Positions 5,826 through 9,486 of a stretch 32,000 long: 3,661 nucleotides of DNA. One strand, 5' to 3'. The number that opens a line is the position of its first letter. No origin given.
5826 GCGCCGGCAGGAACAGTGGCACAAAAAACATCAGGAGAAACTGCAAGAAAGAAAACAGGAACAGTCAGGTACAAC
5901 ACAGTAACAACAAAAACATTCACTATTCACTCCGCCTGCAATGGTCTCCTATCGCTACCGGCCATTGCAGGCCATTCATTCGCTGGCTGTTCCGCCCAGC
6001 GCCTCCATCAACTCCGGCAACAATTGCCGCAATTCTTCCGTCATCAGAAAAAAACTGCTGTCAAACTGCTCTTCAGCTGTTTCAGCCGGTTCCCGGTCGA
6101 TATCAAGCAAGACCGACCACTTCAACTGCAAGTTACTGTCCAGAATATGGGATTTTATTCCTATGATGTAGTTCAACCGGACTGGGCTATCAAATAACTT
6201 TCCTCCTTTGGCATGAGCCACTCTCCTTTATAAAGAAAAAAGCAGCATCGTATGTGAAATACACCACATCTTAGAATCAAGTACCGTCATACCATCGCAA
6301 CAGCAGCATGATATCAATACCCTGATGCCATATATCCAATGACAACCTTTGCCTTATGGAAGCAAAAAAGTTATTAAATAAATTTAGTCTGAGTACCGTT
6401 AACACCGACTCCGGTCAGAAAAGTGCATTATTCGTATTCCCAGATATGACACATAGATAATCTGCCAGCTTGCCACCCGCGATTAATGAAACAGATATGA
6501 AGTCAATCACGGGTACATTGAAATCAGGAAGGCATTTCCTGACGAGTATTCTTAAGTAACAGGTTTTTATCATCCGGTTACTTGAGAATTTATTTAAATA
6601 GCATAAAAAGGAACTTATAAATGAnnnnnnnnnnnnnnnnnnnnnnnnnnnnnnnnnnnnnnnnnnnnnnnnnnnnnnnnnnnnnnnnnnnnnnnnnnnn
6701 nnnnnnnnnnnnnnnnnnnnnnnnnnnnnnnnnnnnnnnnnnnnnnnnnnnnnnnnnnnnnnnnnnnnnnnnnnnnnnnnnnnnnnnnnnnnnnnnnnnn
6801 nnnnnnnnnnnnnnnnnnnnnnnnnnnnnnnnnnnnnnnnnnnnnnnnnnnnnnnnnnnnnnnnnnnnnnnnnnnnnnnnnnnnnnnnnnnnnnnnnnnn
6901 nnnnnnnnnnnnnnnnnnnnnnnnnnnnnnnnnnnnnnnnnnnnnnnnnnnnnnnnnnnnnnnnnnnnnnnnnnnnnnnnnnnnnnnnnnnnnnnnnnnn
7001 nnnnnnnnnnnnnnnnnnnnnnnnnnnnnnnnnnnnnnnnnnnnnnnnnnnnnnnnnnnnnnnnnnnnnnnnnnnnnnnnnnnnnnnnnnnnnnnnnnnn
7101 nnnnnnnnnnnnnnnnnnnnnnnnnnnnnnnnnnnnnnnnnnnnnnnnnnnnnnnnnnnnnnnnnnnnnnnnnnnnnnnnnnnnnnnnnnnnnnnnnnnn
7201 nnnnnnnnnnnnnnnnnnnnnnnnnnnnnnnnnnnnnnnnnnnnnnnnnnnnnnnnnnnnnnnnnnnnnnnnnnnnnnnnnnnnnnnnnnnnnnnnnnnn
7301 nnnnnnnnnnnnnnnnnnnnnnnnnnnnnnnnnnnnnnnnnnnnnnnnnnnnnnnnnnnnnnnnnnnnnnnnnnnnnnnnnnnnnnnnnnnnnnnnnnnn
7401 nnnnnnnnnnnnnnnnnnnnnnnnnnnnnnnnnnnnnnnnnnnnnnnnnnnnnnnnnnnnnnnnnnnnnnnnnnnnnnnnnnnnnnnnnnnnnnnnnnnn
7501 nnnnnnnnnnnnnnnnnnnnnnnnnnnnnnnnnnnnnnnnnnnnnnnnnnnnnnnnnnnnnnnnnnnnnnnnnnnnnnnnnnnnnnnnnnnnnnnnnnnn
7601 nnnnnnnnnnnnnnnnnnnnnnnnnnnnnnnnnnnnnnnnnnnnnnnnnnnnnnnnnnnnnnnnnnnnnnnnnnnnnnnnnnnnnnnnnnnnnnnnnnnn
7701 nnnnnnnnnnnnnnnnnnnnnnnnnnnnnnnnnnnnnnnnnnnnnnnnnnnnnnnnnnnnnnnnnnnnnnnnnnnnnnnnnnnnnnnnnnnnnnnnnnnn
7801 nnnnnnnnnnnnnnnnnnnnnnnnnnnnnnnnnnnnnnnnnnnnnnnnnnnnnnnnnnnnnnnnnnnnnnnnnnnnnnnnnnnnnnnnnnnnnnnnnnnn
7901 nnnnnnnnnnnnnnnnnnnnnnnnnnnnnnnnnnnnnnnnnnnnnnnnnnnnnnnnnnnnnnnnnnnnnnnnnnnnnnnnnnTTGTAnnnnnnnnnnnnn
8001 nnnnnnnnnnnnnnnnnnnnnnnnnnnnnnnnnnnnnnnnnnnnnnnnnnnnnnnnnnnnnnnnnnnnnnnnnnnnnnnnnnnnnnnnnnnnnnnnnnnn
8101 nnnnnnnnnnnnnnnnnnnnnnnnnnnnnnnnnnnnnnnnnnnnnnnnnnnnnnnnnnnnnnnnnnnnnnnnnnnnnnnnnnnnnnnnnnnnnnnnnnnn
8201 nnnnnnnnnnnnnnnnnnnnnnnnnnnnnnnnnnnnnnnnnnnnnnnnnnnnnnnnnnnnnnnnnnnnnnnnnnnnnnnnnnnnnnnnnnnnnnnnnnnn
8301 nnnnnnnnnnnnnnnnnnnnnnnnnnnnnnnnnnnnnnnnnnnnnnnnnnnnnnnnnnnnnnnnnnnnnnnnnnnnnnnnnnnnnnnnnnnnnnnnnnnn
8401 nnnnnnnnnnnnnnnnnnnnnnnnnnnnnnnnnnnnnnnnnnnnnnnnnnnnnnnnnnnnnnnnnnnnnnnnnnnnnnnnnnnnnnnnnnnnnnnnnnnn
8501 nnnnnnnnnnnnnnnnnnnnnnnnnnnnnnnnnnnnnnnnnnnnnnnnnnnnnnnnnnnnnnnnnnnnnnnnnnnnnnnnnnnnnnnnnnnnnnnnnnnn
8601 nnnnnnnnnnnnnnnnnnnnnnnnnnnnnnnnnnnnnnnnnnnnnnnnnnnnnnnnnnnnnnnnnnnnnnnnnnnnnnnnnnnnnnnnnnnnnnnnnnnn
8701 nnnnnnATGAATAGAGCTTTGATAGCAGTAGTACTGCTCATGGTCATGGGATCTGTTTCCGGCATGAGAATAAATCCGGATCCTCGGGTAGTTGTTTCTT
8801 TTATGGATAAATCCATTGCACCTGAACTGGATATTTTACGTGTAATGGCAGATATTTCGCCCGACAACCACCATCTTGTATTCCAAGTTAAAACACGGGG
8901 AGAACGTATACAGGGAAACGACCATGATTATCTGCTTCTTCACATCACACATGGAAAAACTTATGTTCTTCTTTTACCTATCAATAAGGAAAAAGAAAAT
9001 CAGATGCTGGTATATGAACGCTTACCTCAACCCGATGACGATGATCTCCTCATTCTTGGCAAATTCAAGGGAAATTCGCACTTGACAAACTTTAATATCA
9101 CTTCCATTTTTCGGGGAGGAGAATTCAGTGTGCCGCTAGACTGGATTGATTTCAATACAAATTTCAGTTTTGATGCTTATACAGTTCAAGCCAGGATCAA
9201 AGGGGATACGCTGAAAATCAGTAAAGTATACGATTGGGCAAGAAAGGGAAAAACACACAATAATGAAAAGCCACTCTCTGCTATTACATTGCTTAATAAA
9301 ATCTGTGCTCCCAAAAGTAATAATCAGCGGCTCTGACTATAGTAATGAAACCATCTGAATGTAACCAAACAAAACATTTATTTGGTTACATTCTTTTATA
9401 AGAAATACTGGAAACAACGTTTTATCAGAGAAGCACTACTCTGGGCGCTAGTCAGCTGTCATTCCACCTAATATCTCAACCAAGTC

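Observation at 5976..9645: A 3.3-kb AT-rich operon lies between intact rdgC and a diverged duplicate of the rdgC 3' end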

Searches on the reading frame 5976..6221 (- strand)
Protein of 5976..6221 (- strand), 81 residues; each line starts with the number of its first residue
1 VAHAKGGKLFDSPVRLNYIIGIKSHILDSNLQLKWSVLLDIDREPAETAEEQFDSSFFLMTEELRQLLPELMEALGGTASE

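Call 7: search_protein_families(library=pfam, proteins=[window:5976-6221:-], max_evalue=0.01)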
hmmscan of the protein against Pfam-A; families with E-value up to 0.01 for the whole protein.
window:5976-6221:- (81 aa): 1 family
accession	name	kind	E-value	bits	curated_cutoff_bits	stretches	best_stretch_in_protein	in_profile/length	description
PF04381.17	RdgC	-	1.6e-08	34.6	25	1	25-77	240-297/298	Putative exonuclease, RdgC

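Call 8: search_protein_families(library=ncbifam, proteins=[window:5976-6221:-], max_evalue=0.01)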
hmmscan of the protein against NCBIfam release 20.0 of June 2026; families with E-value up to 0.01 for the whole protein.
window:5976-6221:- (81 aa): 5 families
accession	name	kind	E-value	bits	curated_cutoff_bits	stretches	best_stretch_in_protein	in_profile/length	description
NF001463.0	PRK00321.1-4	subfamily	1e-12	48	324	1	24-79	239-298/311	recombination-associated protein RdgC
NF001464.0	PRK00321.1-5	subfamily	1.7e-07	30.9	227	1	26-80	242-301/307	recombination-associated protein RdgC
NF001461.0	PRK00321.1-2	equivalog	9.8e-06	25.1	470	1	25-78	242-300/306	recombination-associated protein RdgC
NF001462.0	PRK00321.1-3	equivalog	2.7e-05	23.5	330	1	45-79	267-301/304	recombination-associated protein RdgC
NF001460.0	PRK00321.1-1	equivalog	3.8e-05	23.2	501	1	40-80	265-302/303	recombination-associated protein RdgC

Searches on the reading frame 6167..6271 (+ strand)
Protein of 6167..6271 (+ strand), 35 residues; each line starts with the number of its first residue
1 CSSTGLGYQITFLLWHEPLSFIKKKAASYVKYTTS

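Call 59: search_protein_families(library=pfam, proteins=[window:6167-6271:+], max_evalue=1)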
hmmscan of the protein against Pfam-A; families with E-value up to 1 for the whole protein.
seq(35 aa): 0 families

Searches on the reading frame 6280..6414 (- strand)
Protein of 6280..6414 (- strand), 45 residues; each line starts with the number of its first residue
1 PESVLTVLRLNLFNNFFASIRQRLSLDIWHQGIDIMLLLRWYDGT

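Call 59: search_protein_families(library=pfam, proteins=[window:6280-6414:-], max_evalue=1)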
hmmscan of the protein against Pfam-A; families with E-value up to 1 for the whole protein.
seq(45 aa): 1 family
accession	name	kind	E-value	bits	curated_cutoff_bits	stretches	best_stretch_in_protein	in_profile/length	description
PF22592.2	FCaBP_EF-hand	-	0.24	12.2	27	1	8-38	16-46/93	FCaBP EF-hand domain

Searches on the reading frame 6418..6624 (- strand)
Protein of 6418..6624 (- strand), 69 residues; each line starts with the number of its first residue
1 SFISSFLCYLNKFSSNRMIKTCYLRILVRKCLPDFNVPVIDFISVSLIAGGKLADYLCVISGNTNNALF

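Call 59: search_protein_families(library=pfam, proteins=[window:6418-6624:-], max_evalue=1)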
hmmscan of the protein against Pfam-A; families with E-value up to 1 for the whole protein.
seq(69 aa): 0 families

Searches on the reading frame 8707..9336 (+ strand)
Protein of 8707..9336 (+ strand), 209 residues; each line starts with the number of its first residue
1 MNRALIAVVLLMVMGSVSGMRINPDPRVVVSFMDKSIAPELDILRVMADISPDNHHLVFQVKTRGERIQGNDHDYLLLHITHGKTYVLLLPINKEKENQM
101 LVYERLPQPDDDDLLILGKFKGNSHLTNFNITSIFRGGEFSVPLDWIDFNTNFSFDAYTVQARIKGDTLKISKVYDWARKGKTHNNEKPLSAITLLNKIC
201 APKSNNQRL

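Call 7: search_protein_families(library=pfam, proteins=[window:8707-9336:+], max_evalue=0.01)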
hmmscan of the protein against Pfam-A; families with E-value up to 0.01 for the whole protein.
window:8707-9336:+ (209 aa): 1 family
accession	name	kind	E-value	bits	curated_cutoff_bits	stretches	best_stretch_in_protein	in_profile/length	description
PF06949.16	DUF1292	-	0.0093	17.3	24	0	69-111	2-49/75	Protein of unknown function (DUF1292)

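Call 8: search_protein_families(library=ncbifam, proteins=[window:8707-9336:+], max_evalue=0.01)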
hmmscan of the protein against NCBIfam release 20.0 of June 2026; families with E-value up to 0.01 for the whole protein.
window:8707-9336:+ (209 aa): 0 families

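Call 10: search_solved_structures(query=window:8707-9336:+, max_evalue=10)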
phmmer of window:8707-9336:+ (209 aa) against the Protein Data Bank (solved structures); distinct sequences matched with E-value up to 10: 2.
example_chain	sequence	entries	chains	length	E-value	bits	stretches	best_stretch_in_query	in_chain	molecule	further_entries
7r27_A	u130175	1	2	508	0.98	12.2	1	57-112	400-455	D-alanine--D-alanyl carrier protein ligase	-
6dwf_G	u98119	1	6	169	1.5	11.5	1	54-104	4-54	Kunitz-type inihibitor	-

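Call 67: find_homologous_proteins(query=window:8707-9333:+)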
Query window:8707-9333:+ (209 aa): 122 proteins with E <= 0.001 among 236 candidates; the best 120 are listed.
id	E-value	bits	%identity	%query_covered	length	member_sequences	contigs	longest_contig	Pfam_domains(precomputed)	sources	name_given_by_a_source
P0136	1.8e-135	467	100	100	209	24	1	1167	-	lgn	-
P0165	7.0e-126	436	93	100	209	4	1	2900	-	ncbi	-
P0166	2.7e-119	414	88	100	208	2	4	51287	-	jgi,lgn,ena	-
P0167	8.1e-108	377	80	100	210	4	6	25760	-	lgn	-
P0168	3.5e-102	358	77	100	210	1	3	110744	-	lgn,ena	-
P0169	1.0e-101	357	78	100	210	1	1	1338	-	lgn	-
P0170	1.2e-98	347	74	100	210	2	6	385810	-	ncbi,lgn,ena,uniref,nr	ncbi:DUF1292 domain-containing protein [Nitrosomonas sp. HPC101]|uniref:DUF1292 domain-containing pr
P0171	1.6e-97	343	74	100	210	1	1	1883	-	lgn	-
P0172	4.6e-95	335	71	100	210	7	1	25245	-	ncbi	-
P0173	1.0e-93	331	71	100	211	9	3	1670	-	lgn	-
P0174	6.6e-81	289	67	97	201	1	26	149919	-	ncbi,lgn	-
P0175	3.2e-79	283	66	97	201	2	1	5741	-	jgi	jgi:hypothetical protein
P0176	2.9e-73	264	93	61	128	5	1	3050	-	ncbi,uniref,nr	ncbi:hypothetical protein [Nitrosomonas europaea]|uniref:hypothetical protein n=1 Tax=Nitrosomonas e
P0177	8.9e-66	239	59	95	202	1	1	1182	-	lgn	-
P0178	1.0e-65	239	57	96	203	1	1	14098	-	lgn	-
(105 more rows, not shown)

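Call 75: predict_structure(alignment_id=A3)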
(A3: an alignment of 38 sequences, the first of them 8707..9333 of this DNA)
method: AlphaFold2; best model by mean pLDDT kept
length: 209 residues; sequences in the alignment: 38
mean_pLDDT: 79.8   pTM: 0.76
mean pLDDT of the five models: 79.8, 79.6, 78.7, 77.5, 75.2
residues with pLDDT >= 90: 76; 70-90: 85; 50-70: 34; < 50: 14
segments of 3 or more residues with pLDDT < 50: 15-17, 205-209
pLDDT, mean of each block of 10 residues (from residue 1): 67 53 73 84 93 92 87 91 89 75 77 71 82 93 88 89 91 88 56 82 52
secondary structure, 60 per line:
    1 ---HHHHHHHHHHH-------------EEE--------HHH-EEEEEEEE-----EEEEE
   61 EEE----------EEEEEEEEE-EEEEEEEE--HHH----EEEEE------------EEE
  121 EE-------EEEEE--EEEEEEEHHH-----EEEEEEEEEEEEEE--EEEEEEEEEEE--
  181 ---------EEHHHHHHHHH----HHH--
elements in order: H4-14 E28-30 E43-50 E56-63 E74-82 E84-91 E101-105 E118-122 E130-134 E137-143 E152-165 E168-178 H192-200

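Call 77: fold_search(model_id=the predicted structure, library=pdb)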
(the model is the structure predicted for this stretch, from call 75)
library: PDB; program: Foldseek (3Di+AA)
matches with E <= 10: 1576; with E <= 0.001: 0
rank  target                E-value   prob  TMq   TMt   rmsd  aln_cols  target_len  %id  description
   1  7ur6_D                1.6e-02  0.99  0.32  0.48  10.0       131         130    8  Cryo-EM structure of SHIV-elicited, FP-directed Rhesus Fab RM6561.DH1021.14 in complex with stabilized HIV-1 Env Ce117 (released 2023-04-26)
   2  9bdf_C                2.1e-02  0.99  0.33  0.52  10.7       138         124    9  Influenza A virus Hemagglutinin H3/Darwin/6/2021 in complex with Fab ADI-85666 (released 2024-11-13)
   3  8vcr_D                2.3e-02  0.99  0.35  0.54   5.9       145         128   10  SARS-CoV-2 Spike S2 bound to Fab 54043-5 (released 2024-07-31)
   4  8ttf_C                2.4e-02  0.97  0.32  0.48   9.7       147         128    5  NorA double mutant - E222QD307N at pH 7.5 (released 2024-05-29)
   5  8v8f_A                3.1e-02  0.97  0.35  0.31   9.2       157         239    4  The co-crystal structure of anti-HIV scFv and Utag (released 2024-12-11)
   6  9o3d_E                3.1e-02  0.97  0.29  0.28  10.3       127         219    6  Crystal structure of broadly neutralizing antibody HEPC108 in complex with Hepatitis C virus envelope glycoprotein E2  (released 2026-01-21)
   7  8gpk_C                3.3e-02  0.98  0.33  0.38   9.2       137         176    9  Crystal structure of human anti-HIV-1 broadly neutralizing antibody F6 Fab (released 2023-08-09)
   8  9n7s_H                4.1e-02  0.98  0.34  0.53   8.6       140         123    7  H1 hemagglutinin (A/California/04/2009) with E47K mutation in HA2 in complex with central stem-targeting Fab ST10 (released 2026-02-18)
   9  7kc1_E                4.3e-02  0.97  0.33  0.50   6.0       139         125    8  Cryo-EM structure of SRR2899884.46167H+MEDI8852L fab in complex with Victoria HA (released 2021-05-12)
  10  7xl1_B                4.3e-02  0.94  0.31  0.48  11.1       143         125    8  Crystal structure of chimeric 7D12-Vob nanobody at 1.65 Angstrom (released 2022-11-09)
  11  9nvx_H                4.5e-02  0.97  0.33  0.49   8.2       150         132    7  Cryo-EM structure of rhesus antibody CI91-Apex1.01 in complex with HIV Env trimer Q23-APEX-GT2 (released 2026-04-01)
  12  8tl4_G                4.5e-02  0.95  0.32  0.49   8.5       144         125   10  CRYO-EM STRUCTURE OF HIV-1 BG505DS-SOSIP.664 ENV TRIMER BOUND TO DJ85-e.01 FAB (released 2024-08-28)
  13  9bdf_E                4.8e-02  0.97  0.31  0.49   8.7       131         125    9  Influenza A virus Hemagglutinin H3/Darwin/6/2021 in complex with Fab ADI-85666 (released 2024-11-13)
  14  9dlf_B                5.1e-02  0.99  0.36  0.56   6.0       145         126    5  Arabinosyltransferase AftB in complex with Fab_B3 (released 2025-06-25)
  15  8ejh_H                5.3e-02  0.97  0.34  0.55   8.1       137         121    7  Lassa virus glycoprotein complex (Josiah) bound to 12.1F Fab (released 2023-06-07)
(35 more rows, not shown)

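Call 94: find_encoding_contigs(protein=window:8707-9333:+, flank=6000, max_places=10)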
Protein window:8707-9333:+ (209 aa): 24 contigs read that carry it; 10 places shown.
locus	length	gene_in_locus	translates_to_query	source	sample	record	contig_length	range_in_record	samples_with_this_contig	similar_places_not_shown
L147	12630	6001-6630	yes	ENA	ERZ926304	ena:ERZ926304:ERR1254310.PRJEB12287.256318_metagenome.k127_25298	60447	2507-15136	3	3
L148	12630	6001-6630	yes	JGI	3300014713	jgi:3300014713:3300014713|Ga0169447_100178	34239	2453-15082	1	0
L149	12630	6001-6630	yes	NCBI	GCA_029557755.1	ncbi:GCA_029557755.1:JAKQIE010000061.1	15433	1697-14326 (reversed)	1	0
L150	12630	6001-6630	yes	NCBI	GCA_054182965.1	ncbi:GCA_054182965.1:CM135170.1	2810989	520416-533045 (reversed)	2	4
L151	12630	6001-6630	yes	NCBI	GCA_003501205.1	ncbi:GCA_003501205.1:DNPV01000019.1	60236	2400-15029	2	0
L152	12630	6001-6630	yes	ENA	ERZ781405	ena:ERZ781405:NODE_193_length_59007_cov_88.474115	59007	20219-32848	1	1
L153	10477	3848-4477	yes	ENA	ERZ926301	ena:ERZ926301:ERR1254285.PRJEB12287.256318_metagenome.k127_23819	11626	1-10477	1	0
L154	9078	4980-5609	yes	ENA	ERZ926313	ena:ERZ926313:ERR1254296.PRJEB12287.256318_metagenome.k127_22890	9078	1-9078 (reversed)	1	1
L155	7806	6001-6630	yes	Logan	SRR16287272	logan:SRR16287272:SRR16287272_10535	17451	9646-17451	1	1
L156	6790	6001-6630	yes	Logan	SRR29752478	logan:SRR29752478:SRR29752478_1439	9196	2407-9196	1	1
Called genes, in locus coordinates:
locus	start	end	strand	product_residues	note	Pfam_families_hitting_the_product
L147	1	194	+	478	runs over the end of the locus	PF00672:HAMP, PF00512:HisKA, PF02518:HATPase_c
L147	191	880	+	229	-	PF00072:Response_reg, PF00486:Trans_reg_C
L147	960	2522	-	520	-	PF00324:AA_permease, PF13520:AA_permease_2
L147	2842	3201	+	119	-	PF16231:DUF4890 (faint)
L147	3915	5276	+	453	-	-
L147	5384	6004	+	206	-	PF02630:SCO1-SenC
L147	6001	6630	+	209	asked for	-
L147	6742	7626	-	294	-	PF04381:RdgC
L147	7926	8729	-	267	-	PF13512:TPR_18, PF13525:YfiO, PF13174:TPR_6 (faint), PF13432:TPR_16 (weak)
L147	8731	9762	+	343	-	PF00849:PseudoU_synth_2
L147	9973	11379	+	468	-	PF03951:Gln-synt_N, PF00120:Gln-synt_C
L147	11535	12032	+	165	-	-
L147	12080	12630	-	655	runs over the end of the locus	PF22674:C2185-like_N (weak), PF01370:Epimerase, PF02719:Polysacc_synt_2, PF04321:RmlD_sub_bind, PF16363:GDP_Man_Dehyd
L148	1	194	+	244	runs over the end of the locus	PF00512:HisKA, PF02518:HATPase_c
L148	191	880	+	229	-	PF00072:Response_reg, PF00486:Trans_reg_C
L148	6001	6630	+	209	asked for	-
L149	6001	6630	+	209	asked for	-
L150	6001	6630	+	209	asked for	-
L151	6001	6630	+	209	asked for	-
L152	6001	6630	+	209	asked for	-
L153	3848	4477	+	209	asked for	-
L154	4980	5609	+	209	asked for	-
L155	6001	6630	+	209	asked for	-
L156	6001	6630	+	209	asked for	-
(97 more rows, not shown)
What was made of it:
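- Tried and rejected: All ten places shown have the window's arrangement (call 94).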
